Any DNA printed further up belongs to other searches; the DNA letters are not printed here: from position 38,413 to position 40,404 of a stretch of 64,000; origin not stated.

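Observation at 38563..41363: Phosphonate module: PepM fused to a C-terminal LicC-like nucleotidyltransferase, translationally coupled to phosphonopyruvate decarboxylase, with no adjacent aminotransferase or dehydrogenase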

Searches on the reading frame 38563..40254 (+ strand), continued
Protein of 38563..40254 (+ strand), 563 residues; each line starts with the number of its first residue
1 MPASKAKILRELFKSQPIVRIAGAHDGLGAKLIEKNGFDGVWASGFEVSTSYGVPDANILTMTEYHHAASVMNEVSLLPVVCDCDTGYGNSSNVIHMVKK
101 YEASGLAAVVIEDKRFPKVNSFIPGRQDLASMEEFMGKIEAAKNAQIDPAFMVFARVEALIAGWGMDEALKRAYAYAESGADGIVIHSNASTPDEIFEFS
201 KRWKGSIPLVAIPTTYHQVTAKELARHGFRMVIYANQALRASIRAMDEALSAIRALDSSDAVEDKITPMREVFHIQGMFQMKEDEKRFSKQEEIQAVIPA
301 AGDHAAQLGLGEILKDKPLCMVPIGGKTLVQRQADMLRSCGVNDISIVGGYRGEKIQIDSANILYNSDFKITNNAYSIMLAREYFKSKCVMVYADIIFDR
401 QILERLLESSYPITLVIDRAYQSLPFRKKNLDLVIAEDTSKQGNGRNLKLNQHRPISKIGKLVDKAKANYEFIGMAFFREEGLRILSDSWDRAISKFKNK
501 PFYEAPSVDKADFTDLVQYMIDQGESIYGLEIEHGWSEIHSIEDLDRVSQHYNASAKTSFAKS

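Call 65: search_protein_families(library=pfam, proteins=[L009:9282-10007:+, L009:12821-14449:+, L013:11718-12341:+, L013:12341-13075:+, L013:13075-13941:+, L013:9042-10004:+, L022:11764-12420:+, L019:8932-9753:+, L009:6853-8067:+, L003:7724-8374:+], max_evalue=0.01)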
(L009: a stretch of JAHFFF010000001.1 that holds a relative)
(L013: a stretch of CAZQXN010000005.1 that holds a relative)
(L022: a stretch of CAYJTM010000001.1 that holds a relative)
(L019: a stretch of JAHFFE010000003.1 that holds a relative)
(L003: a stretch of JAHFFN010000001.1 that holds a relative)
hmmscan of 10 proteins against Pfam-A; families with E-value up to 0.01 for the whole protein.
L009:9282-10007:+ (242 aa): 4 families
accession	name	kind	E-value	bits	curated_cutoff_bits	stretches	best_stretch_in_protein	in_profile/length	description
PF01381.28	HTH_3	-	3.3e-06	27.5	23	1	20-74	1-55/55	Helix-turn-helix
PF13560.12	HTH_31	-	3.5e-05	24.5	27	1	17-70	3-57/64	Helix-turn-helix domain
PF13443.12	HTH_26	-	0.0021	18.7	22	1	30-79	12-62/63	Cro/C1-type HTH DNA-binding domain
PF07883.17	Cupin_2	-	0.0029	17.7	27.2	0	162-200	34-69/70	Cupin domain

L009:12821-14449:+ (543 aa): 2 families
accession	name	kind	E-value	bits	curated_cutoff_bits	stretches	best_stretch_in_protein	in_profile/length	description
PF00884.28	Sulfatase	-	4.6e-08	33.2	25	1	368-490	175-301/301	Sulfatase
PF01663.27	Phosphodiest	-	0.0011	19.1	23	1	397-448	184-237/342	Type I phosphodiesterase / nucleotide pyrophosphatase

L013:11718-12341:+ (208 aa): 1 family
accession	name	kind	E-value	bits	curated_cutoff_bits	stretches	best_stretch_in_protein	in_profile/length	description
PF13580.11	SIS_2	-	1.7e-08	35.1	27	1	8-144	1-138/138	SIS domain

L013:12341-13075:+ (245 aa): 1 family
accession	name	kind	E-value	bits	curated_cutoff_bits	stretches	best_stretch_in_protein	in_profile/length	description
PF00923.25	TAL_FSA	-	1.4e-39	136.6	27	1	9-237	1-255/285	Transaldolase/Fructose-6-phosphate aldolase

L013:13075-13941:+ (289 aa): 5 families
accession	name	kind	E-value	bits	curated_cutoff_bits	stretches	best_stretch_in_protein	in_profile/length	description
PF13489.12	Methyltransf_23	-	9.3e-09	35.7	27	1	61-173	20-123/164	Methyltransferase domain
PF08242.18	Methyltransf_12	-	1.9e-08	35.4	30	1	68-153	1-85/98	Methyltransferase domain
PF13649.12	Methyltransf_25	-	2.8e-07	31.6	27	1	68-126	2-56/97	Methyltransferase domain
PF08241.18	Methyltransf_11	-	8.5e-07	30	21.2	1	68-155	1-82/95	Methyltransferase domain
PF13847.12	Methyltransf_31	-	1.6e-06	28.3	27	1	66-172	6-113/145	Methyltransferase domain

L013:9042-10004:+ (321 aa): 1 family
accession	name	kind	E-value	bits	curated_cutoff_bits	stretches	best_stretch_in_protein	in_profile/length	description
PF13489.12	Methyltransf_23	-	3.5e-10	40.3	27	1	160-258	65-163/164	Methyltransferase domain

L022:11764-12420:+ (219 aa): 1 family
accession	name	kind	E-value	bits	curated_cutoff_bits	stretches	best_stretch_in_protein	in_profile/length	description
PF01841.26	Transglut_core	-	0.00019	22.1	23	1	58-135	2-77/108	Transglutaminase-like superfamily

L019:8932-9753:+ (274 aa): 5 families
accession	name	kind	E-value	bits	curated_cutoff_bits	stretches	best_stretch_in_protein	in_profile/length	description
PF13489.12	Methyltransf_23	-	1.1e-12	48.4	27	1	85-221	7-138/164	Methyltransferase domain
PF08241.18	Methyltransf_11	-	8.9e-07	29.9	21.2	1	104-196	1-95/95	Methyltransferase domain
PF08242.18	Methyltransf_12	-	3e-06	28.3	30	1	104-194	1-98/98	Methyltransferase domain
PF13649.12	Methyltransf_25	-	5.1e-05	24.3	27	1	103-192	1-97/97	Methyltransferase domain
PF13847.12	Methyltransf_31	-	0.0025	18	27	0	155-199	65-112/145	Methyltransferase domain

L009:6853-8067:+ (405 aa): 1 family
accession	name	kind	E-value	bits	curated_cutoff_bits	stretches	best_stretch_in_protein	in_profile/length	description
PF04464.20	Glyphos_transf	-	6.2e-10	39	22.1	1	183-319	149-292/367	CDP-Glycerol:Poly(glycerophosphate) glycerophosphotransferase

L003:7724-8374:+ (217 aa): 1 family
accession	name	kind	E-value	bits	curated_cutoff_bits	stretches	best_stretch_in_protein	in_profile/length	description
PF01066.26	CDP-OH_P_transf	-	3.2e-11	44.3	22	1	27-125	3-91/152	CDP-alcohol phosphatidyltransferase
